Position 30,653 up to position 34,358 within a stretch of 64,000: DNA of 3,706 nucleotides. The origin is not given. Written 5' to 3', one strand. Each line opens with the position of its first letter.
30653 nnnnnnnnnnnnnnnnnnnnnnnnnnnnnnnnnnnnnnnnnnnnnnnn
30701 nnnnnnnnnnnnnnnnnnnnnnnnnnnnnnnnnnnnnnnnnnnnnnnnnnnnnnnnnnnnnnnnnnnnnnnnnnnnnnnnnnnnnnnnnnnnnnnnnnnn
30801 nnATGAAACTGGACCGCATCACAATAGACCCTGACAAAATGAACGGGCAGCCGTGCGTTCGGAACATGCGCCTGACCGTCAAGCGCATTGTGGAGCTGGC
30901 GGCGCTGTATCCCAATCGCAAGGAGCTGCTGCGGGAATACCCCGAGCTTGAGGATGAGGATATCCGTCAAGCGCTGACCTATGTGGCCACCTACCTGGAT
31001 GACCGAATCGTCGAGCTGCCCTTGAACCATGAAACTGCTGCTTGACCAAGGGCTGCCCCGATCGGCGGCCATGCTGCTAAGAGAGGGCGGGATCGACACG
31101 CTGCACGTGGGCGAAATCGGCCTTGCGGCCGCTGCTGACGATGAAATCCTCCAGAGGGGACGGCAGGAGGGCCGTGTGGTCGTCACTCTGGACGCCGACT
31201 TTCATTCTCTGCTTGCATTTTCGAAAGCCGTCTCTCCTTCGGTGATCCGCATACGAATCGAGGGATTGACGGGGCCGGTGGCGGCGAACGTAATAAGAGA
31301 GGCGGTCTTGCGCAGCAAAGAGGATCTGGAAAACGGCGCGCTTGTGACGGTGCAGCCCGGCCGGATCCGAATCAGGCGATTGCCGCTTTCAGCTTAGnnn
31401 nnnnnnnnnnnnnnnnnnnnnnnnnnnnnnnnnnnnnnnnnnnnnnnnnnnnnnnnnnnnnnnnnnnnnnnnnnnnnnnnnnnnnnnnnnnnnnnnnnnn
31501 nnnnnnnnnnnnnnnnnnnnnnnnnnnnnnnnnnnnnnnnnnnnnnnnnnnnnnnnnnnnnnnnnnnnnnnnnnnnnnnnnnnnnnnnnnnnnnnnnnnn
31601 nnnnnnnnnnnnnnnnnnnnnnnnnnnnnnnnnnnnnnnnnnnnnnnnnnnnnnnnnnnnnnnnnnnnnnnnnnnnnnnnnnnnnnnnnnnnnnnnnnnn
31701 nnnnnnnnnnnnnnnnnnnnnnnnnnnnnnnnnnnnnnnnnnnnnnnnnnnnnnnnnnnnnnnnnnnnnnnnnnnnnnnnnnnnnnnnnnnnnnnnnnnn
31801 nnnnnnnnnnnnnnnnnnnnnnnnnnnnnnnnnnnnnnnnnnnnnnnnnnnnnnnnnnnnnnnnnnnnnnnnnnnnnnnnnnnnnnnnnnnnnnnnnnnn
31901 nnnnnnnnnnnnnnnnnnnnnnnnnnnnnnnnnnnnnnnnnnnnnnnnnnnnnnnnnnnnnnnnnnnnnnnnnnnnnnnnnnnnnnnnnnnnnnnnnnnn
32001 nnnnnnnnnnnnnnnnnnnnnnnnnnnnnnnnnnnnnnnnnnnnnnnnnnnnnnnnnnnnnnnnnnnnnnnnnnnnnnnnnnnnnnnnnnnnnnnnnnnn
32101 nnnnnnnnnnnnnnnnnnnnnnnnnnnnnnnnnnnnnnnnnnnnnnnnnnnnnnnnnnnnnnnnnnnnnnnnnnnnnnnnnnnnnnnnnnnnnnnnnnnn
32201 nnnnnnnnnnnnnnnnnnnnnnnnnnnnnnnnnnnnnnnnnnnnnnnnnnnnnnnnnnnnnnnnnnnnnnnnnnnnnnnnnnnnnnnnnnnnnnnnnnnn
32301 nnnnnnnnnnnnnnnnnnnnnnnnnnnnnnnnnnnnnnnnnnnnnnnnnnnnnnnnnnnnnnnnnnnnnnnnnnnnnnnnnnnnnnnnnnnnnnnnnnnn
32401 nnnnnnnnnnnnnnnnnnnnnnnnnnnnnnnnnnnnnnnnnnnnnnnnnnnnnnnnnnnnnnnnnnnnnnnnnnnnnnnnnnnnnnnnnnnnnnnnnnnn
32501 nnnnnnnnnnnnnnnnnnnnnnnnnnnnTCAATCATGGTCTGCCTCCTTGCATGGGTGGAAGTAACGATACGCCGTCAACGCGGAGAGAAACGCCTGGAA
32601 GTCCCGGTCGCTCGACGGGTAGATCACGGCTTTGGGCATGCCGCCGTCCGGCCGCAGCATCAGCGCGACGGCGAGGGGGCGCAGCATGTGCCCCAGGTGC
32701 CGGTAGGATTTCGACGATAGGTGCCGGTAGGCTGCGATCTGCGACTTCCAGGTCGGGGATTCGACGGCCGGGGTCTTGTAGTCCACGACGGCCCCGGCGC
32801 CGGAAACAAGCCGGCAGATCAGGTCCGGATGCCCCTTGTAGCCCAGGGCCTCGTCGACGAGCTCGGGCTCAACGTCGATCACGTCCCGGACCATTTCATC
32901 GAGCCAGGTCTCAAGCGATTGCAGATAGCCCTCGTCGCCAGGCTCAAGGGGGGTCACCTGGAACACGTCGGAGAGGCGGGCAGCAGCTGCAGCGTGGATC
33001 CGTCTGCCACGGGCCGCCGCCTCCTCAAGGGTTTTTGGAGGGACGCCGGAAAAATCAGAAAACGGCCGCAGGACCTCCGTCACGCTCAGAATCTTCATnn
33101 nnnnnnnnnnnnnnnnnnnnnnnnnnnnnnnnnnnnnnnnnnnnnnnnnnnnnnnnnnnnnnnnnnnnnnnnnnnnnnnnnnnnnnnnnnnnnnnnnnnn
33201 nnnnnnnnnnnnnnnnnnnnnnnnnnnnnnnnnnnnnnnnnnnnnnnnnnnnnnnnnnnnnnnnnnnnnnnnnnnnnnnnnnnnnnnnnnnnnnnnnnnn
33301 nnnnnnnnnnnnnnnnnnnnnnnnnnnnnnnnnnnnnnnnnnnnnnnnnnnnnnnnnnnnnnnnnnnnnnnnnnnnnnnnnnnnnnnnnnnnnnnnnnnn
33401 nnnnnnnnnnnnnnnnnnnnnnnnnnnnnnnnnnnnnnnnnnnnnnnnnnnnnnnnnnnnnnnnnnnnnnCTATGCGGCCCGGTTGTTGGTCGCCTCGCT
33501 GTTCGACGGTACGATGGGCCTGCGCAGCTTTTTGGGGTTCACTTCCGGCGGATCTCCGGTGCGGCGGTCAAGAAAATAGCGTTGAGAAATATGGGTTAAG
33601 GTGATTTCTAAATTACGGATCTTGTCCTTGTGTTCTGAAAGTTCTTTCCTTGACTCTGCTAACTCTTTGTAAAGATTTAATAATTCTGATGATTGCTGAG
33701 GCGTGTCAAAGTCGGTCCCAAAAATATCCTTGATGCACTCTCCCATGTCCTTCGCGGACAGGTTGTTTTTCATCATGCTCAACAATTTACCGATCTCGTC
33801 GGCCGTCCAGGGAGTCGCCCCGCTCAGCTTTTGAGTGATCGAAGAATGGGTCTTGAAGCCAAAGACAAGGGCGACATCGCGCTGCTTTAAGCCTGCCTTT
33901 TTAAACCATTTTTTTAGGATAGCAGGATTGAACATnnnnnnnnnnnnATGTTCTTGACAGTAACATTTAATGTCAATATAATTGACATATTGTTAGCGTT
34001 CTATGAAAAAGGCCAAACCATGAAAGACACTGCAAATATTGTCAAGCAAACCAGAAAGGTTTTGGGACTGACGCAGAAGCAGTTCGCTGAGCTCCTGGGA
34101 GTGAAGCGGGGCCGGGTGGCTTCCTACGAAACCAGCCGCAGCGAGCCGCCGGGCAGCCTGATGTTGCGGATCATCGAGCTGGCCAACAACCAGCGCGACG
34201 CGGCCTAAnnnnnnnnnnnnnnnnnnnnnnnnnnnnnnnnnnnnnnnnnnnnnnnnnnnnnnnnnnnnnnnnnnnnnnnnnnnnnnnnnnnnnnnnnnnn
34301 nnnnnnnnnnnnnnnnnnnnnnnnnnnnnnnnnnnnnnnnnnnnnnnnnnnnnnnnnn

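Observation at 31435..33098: Bet/RecT-like annealase fragment fused in frame to the prophage tyrosine integrase, downstream of a RecB-type exonuclease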

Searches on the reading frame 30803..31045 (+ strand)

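Call 3: search_protein_families(library=pfam, proteins=[window:30803-31045:+], max_evalue=1)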
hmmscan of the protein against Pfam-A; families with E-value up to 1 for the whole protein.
window:30803-31045:+ (80 aa): 1 family
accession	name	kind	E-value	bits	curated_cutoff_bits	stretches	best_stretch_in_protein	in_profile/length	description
PF04255.20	DUF433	-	9.1e-20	70.7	23.6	1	6-60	1-55/56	Protein of unknown function (DUF433)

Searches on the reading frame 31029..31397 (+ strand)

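Call 3: search_protein_families(library=pfam, proteins=[window:31029-31397:+], max_evalue=1)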
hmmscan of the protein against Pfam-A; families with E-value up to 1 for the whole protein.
window:31029-31397:+ (122 aa): 3 families
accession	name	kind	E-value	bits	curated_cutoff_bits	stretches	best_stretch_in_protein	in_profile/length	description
PF18480.7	DUF5615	-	1.4e-25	89.7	23.8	1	1-110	1-109/110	Domain of unknown function (DUF5615)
PF18478.7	PIN_10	-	4.6e-05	23.8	26.2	1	1-61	1-65/84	PIN like domain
PF01927.22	Mut7-C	-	0.00054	20.5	23.3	1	1-60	1-54/146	Mut7-C RNAse domain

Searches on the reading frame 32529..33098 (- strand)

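Call 3: search_protein_families(library=pfam, proteins=[window:32529-33098:-], max_evalue=1)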
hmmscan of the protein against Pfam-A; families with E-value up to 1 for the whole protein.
window:32529-33098:- (189 aa): 1 family
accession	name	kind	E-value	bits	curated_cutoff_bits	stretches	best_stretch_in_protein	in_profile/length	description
PF12705.13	PDDEXK_1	-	0.0077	16.6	22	1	56-137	83-180/247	PD-(D/E)XK nuclease superfamily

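Call 35: search_protein_families(library=phrogs, proteins=[window:32529-33098:-], max_evalue=0.001)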
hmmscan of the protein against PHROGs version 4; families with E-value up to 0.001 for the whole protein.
window:32529-33098:- (189 aa): 1 family
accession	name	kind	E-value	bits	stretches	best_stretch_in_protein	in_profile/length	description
phrog_298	-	DNA, RNA and nucleotide metabolism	4.6e-14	53.5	1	6-180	69-259/293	exonuclease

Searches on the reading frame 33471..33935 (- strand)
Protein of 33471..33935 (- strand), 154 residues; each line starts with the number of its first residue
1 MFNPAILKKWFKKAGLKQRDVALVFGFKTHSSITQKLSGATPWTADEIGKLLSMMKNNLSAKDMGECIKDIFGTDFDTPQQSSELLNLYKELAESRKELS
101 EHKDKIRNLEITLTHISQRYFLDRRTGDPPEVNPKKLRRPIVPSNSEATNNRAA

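Call 3: search_protein_families(library=pfam, proteins=[window:33471-33935:-], max_evalue=1)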
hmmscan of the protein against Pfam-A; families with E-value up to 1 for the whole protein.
window:33471-33935:- (154 aa): 6 families
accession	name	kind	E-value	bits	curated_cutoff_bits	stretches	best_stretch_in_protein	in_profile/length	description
PF11488.14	Lge1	-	0.0091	16.6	25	1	74-117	7-50/71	Transcriptional regulatory protein LGE1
PF10925.13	DUF2680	-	0.055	14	25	1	78-99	2-23/57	Protein of unknown function (DUF2680)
PF17561.7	TssO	-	0.06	14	29.2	1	69-118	95-146/148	Type VI secretion system, TssO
PF21019.4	Spectrin_3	-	0.068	14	24.4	1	62-109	15-60/68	Spectrin-like repeat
PF20155.4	TMP_3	-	0.12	12.5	41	1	44-108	6-71/192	Tape measure protein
PF20882.2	Sos7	-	0.45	11.1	27.3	1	81-117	32-68/75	Kinetochore protein Sos7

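Call 35: search_protein_families(library=phrogs, proteins=[window:33471-33935:-], max_evalue=0.001)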
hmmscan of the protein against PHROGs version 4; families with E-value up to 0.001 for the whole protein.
window:33471-33935:- (154 aa): 0 families

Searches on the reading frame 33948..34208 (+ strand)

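Call 35: search_protein_families(library=phrogs, proteins=[window:33948-34208:+], max_evalue=0.001)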
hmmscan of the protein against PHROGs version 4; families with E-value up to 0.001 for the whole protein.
window:33948-34208:+ (86 aa): 15 families
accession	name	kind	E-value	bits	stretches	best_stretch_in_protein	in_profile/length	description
phrog_8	-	transcription regulation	1.1e-09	39.3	1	18-76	67-124/346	transcriptional regulator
phrog_4779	-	transcription regulation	1.1e-07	33.3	1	27-82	2-55/98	transcriptional regulator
phrog_4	-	transcription regulation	2e-07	31.4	1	21-79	126-181/400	transcriptional repressor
phrog_2104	-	unknown function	5.4e-07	30.8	1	29-73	41-85/103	-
phrog_3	-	transcription regulation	3.2e-06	28.2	1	23-79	84-137/430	transcriptional repressor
phrog_147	-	transcription regulation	5.7e-06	27.6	1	25-76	2-54/100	transcriptional regulator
phrog_2328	-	transcription regulation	1.5e-05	25.8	1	32-79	20-66/128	transcriptional repressor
phrog_2967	-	transcription regulation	1.9e-05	25.3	1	22-75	5-58/225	transcriptional regulator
phrog_7241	-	transcription regulation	3e-05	25.1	1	27-78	61-112/122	transcriptional regulator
phrog_1373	-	transcription regulation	0.00017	22.6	1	30-73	66-109/166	transcriptional regulator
phrog_14076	-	transcription regulation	0.00018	23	1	29-67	15-54/86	transcriptional regulator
phrog_6499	-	transcription regulation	0.00021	21.7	1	25-76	4-61/157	transcriptional regulator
phrog_7950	-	transcription regulation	0.00029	21.8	1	33-65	13-45/68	transcriptional repressor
phrog_4836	-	transcription regulation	0.00033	21.3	1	25-72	73-120/194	CII-like regulator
phrog_37751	-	unknown function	0.00038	21.1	1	18-68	144-195/205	-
